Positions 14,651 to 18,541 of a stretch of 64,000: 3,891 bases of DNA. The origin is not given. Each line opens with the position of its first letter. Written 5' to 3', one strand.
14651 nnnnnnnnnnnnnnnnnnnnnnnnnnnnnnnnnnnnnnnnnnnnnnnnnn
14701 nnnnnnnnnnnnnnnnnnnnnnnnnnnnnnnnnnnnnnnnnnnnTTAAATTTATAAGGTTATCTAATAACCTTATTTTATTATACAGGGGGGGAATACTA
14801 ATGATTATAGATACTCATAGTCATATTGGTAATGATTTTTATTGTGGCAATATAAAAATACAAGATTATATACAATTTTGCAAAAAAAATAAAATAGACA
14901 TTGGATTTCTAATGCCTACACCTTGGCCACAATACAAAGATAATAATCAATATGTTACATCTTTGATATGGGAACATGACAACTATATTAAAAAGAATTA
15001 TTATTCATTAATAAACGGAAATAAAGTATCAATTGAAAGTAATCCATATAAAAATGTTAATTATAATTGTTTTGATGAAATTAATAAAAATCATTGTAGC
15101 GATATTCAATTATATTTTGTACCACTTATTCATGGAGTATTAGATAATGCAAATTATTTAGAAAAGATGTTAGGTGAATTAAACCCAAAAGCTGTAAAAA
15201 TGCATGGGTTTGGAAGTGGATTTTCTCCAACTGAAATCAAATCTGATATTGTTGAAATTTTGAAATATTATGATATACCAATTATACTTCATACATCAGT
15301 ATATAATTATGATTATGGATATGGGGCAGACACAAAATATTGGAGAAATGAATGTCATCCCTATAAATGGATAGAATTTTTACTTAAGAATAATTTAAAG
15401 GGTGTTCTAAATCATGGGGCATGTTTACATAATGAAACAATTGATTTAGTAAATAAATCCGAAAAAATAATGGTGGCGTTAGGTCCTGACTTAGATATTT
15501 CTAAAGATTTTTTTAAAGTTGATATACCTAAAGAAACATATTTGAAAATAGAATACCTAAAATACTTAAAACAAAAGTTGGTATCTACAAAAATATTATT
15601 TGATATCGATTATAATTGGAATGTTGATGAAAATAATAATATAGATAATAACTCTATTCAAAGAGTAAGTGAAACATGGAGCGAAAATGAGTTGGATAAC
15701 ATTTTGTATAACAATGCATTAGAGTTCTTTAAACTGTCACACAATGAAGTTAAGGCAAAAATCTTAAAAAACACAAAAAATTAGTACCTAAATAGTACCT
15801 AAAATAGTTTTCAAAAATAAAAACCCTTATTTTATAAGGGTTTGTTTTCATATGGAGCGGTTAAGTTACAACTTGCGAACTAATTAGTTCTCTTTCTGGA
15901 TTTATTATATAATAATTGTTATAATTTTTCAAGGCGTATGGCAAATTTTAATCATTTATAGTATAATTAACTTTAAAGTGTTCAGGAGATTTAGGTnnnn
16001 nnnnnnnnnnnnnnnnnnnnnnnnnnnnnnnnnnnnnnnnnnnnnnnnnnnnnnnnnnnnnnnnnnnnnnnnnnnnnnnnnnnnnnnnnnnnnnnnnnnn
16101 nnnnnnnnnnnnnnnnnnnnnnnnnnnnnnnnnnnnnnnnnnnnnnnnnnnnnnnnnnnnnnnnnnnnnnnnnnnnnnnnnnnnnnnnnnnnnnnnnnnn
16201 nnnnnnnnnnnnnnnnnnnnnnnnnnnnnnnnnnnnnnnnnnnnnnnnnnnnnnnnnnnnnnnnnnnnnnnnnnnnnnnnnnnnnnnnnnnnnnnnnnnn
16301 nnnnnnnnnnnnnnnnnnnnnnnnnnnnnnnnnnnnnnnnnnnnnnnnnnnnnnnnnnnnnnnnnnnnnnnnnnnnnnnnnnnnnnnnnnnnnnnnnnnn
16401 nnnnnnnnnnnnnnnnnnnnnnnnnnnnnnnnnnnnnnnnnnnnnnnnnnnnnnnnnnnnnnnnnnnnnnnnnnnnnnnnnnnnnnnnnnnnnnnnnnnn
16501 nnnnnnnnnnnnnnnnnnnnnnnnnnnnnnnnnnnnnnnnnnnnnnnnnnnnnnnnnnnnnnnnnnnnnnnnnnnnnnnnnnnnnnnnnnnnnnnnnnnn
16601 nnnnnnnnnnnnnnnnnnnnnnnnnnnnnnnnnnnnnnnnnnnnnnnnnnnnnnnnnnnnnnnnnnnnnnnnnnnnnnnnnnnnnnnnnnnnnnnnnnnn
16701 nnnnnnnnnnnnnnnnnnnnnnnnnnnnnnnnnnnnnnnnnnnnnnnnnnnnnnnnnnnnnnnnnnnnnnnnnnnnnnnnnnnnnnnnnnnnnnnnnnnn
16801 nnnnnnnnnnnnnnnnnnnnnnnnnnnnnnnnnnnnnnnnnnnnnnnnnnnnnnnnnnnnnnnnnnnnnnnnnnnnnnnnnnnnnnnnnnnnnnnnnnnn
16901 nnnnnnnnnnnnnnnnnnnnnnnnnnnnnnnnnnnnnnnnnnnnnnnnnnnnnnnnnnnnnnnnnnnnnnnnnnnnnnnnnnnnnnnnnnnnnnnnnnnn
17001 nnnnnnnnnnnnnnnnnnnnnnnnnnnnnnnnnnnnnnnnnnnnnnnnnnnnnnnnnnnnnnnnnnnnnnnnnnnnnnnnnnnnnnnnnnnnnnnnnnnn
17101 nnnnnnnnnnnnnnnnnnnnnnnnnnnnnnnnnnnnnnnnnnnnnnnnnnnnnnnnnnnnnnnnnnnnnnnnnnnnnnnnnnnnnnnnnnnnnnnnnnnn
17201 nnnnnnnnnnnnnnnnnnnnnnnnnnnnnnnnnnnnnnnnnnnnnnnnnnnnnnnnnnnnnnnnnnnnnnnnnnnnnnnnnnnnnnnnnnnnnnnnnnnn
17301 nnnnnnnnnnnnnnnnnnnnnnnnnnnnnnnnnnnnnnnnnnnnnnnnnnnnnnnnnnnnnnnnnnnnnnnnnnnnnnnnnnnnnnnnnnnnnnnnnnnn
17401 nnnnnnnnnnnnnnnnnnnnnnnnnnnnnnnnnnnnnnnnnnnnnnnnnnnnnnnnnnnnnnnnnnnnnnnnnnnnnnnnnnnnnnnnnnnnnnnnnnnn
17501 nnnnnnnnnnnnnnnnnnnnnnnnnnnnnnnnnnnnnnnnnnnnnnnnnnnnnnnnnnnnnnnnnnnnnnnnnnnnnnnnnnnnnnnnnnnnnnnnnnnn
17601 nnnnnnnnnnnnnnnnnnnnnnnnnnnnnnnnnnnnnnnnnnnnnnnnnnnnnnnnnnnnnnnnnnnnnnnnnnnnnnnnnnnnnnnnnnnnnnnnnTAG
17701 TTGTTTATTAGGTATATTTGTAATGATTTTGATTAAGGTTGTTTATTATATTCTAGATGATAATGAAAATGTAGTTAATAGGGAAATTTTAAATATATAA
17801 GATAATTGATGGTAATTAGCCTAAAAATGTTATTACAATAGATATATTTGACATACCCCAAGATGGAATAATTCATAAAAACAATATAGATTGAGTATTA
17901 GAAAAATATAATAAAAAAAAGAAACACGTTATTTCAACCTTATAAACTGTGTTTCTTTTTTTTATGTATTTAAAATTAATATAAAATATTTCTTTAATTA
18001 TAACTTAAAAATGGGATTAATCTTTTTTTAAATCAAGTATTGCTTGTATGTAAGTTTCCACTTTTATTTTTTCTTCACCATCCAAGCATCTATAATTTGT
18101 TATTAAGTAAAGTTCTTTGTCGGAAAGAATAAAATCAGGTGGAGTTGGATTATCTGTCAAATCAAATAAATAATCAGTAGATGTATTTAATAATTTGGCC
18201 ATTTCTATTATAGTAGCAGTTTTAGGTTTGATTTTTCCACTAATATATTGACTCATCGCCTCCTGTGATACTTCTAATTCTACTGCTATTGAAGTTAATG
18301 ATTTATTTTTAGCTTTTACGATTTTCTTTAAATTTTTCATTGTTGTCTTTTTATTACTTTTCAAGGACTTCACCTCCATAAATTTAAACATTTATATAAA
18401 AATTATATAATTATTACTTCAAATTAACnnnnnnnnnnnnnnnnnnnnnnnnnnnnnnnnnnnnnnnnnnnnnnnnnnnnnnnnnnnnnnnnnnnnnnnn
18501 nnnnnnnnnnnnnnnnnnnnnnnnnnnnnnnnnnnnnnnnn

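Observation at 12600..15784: RiPP-like cluster: GNAT + radical SAM/SPASM maturase + uncalled six-Cys 59-aa peptide + amidohydrolase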

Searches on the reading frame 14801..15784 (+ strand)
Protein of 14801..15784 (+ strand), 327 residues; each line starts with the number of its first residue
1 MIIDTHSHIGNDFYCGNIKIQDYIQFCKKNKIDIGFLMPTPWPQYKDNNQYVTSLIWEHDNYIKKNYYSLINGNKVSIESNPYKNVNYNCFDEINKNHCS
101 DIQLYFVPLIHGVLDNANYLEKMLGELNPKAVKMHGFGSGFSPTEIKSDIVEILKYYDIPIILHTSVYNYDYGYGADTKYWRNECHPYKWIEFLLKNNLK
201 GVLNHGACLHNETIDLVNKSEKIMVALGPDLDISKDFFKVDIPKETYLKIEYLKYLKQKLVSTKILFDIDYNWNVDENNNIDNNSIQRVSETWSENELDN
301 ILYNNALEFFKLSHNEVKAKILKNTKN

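Call 3: search_protein_families(library=ncbifam, proteins=[window:14801-15784:+], max_evalue=0.01)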
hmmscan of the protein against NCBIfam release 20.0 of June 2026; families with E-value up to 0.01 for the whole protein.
window:14801-15784:+ (327 aa): 0 families

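Call 4: search_protein_families(library=pfam, proteins=[window:14801-15784:+], max_evalue=0.01)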
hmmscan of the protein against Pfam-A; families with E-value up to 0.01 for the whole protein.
window:14801-15784:+ (327 aa): 0 families

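Call 15: search_protein_families(library=ncbifam, proteins=[window:14801-15784:+], max_evalue=10)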
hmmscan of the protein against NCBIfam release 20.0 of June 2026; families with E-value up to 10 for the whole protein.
window:14801-15784:+ (327 aa): 0 families

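Call 16: search_protein_families(library=pfam, proteins=[window:14801-15784:+], max_evalue=10)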
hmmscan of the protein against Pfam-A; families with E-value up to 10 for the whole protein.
window:14801-15784:+ (327 aa): 2 families
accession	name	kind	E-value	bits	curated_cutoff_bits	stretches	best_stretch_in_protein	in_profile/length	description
PF04909.20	Amidohydro_2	-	0.029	14.6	26.4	1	117-172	95-147/289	Amidohydrolase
PF23173.1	bHLH_SAC51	-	0.6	10.6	28.5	1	250-265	44-59/61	Transcription factor SAC51 bHLH domain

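Call 17: find_homologous_proteins(query=window:14801-15784:+)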
Query window:14801-15784:+ (327 aa): 65 proteins with E <= 0.001 among 1260 candidates.
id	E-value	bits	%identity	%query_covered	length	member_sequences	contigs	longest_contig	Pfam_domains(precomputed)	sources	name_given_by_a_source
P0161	5.4e-221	751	100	100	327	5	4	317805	-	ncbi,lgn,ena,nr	ncbi:MAG: hypothetical protein IJO32_00290 [Bacilli bacterium]|nr:hypothetical protein [Bacilli bact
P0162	1.3e-169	582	76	99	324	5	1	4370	-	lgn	-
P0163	2.5e-151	522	69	99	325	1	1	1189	-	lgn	-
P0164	1.7e-131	456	61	95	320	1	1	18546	-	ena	-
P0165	4.0e-130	452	62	95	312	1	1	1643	-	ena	-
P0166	1.3e-127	444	60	97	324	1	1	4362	-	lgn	-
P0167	3.7e-127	442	62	95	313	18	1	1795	-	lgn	-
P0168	8.8e-127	441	60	95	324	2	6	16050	-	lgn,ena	-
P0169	5.4e-125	435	60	96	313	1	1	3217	-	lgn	-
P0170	5.3e-123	429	60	96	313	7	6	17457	-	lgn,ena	-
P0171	3.8e-120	419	57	97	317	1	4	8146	-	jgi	-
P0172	2.6e-116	407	55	98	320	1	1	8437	-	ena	-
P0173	1.8e-115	404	54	95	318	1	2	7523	-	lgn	-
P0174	2.4e-115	403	58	95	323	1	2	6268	-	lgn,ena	-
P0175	5.4e-115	402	53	97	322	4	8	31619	-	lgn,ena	-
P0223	4.0e-39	153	35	95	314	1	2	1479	PF04909.21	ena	-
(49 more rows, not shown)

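Call 37: predict_structure(alignment_id=A3)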
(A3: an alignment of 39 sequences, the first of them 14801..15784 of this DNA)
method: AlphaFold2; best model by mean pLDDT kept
length: 327 residues; sequences in the alignment: 39
mean_pLDDT: 94.0   pTM: 0.92
mean pLDDT of the five models: 94.0, 93.9, 93.9, 93.7, 93.1
residues with pLDDT >= 90: 289; 70-90: 25; 50-70: 12; < 50: 1
segments of 3 or more residues with pLDDT < 50: none
pLDDT, mean of each block of 10 residues (from residue 1): 97 95 96 97 94 96 94 95 98 89 96 98 98 97 98 98 96 92 97 99 93 98 97 92 91 95 97 91 96 97 98 71 53
secondary structure, 60 per line:
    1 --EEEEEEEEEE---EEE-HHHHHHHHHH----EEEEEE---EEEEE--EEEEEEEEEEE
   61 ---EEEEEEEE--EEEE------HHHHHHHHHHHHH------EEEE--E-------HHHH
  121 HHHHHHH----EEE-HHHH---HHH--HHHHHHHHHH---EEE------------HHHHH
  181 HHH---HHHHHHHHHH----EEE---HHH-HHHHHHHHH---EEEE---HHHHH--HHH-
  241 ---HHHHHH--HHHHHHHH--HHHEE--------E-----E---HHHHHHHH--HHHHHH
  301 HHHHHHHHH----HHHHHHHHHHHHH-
elements in order: E3-12 E16-18 H20-29 E34-39 E43-47 E50-60 E64-71 E74-77 H84-96 E103-106 H117-127 E132-134 H136-139 H148-157 E161-163 H176-183 H187-196 E201-203 H211-219 E223-226 H230-234 H244-249 H252-259 H285-292 H295-309 H314-326

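Call 41: fold_search(model_id=the predicted structure, library=pdb)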
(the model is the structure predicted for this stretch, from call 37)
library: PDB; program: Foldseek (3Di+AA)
matches with E <= 10: 1688; with E <= 0.001: 52
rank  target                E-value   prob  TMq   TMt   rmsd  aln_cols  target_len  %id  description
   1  2f6k_A                5.1e-09  1.00  0.62  0.65   5.1       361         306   11  Crystal Structure of Amidohydrorolase II; Northeast Structural Genomics Target LpR24 (released 2006-01-10)
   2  2ffi_A                8.2e-08  1.00  0.57  0.67   4.8       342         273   13  Crystal Structure of Putative 2-Pyrone-4,6-Dicarboxylic Acid Hydrolase from Pseudomonas putida, Northeast Structural G (released 2005-12-27)
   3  4ifr_A                1.7e-07  1.00  0.53  0.52   7.1       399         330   13  2.40 Angstroms X-ray crystal structure of R239A 2-amino-3-carboxymuconate-6-semialdehyde decarboxylase from Pseudomona (released 2013-09-18)
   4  4era_A                2.2e-07  1.00  0.52  0.51   6.6       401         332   11  Evidence for a Dual Role of an Active Site Histidine in alpha-Amino-beta-Carboxymuconate-epsilon-Semialdehyde Decarbox (released 2012-08-22)
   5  2hbv_A                3.2e-07  1.00  0.53  0.52   6.9       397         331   13  Crystal Structure of alpha-Amino-beta-Carboxymuconate-epsilon-Semialdehyde-Decarboxylase (ACMSD) (released 2006-09-19)
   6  6mgt_A                5.9e-07  1.00  0.53  0.52   6.7       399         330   13  Crystal structure of alpha-Amino-beta-Carboxymuconate-epsilon-Semialdehyde Decarboxylase Mutant H110A (released 2019-06-19)
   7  2z2b                  6.2e-07  1.00  0.54  0.53   5.8       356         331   12  Deletion 107-116 mutant of dihydroorotase from E. coli (released 2007-10-09)
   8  4lam_A                8.5e-07  1.00  0.53  0.48   7.0       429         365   10  Crystal structure of Cordyceps militaris IDCase D323N mutant in complex with 5-carboxyl-uracil (released 2013-10-02)
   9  4eri_A                9.6e-07  1.00  0.53  0.53   6.6       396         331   12  Evidence for a Dual Role of an Active Site Histidine in alpha-Amino-beta-Carboxymuconate-epsilon-Semialdehyde Decarbox (released 2012-08-22)
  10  4lak_B                1.1e-06  1.00  0.53  0.48   7.6       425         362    9  Crystal structure of Cordyceps militaris IDCase D323N mutant in apo form (released 2013-10-02)
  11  4ifk_A                1.2e-06  1.00  0.53  0.53   6.7       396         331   12  Arginines 51 and 239* from a Neighboring Subunit are Essential for Catalysis in a Zinc-dependent Decarboxylase (released 2013-09-18)
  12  2hbx_A                1.2e-06  1.00  0.53  0.52   6.6       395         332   13  Crystal Structure of alpha-Amino-beta-Carboxymuconate-epsilon-Semialdehyde-Decarboxylase (ACMSD) (released 2006-09-19)
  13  4epk_A                1.7e-06  1.00  0.53  0.53   6.5       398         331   12  Evidence for a Dual Role of an Active Site Histidine in alpha-Amino-beta-Carboxymuconate-epsilon-Semialdehyde Decarbox (released 2012-08-22)
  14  6l25_B                2.1e-06  1.00  0.46  0.58   8.1       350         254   13  Deoxyribonuclease from Staphylococcus aureus (released 2020-05-13)
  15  2eg8_B                3.5e-06  1.00  0.55  0.54   6.0       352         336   12  The crystal structure of E. coli dihydroorotase complexed with 5-fluoroorotic acid (released 2007-07-03)
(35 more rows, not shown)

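Call 80: search_solved_structures(query=A3, max_evalue=1, show_alignments=1)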
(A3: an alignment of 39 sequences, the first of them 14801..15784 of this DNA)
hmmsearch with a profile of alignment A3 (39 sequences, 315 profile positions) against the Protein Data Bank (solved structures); distinct sequences matched with E-value up to 1: 3.
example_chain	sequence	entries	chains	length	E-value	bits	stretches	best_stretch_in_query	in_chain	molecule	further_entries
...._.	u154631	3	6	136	0.2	14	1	140-171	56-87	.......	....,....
7qiw_W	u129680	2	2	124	0.21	13.9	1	225-262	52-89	60S ribosomal protein eL22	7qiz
6mgg_B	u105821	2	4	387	0.78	12.1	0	117-172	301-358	Succinate--CoA ligase [ADP-forming] subunit beta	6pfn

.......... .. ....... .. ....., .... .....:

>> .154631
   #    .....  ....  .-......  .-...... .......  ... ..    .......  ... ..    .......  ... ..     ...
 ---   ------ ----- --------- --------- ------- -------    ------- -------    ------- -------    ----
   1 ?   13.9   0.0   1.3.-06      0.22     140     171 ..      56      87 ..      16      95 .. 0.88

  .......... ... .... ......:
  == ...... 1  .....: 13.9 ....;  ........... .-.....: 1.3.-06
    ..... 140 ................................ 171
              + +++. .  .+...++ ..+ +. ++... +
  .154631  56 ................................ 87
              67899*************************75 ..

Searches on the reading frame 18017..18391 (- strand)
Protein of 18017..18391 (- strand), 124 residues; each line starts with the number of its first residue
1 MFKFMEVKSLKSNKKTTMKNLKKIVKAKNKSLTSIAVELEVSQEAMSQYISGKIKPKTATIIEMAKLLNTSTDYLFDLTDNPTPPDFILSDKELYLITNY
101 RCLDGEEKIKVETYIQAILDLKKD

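Call 47: search_protein_families(library=pfam, proteins=[window:18017-18391:-], max_evalue=0.0001)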
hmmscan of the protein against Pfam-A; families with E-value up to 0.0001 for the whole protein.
window:18017-18391:- (124 aa): 2 families
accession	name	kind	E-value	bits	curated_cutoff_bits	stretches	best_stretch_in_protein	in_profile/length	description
PF01381.28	HTH_3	-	1.7e-08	34.8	23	1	21-75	1-55/55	Helix-turn-helix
PF12844.13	HTH_19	-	1.1e-05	25.6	30.2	1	19-80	2-63/64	Helix-turn-helix domain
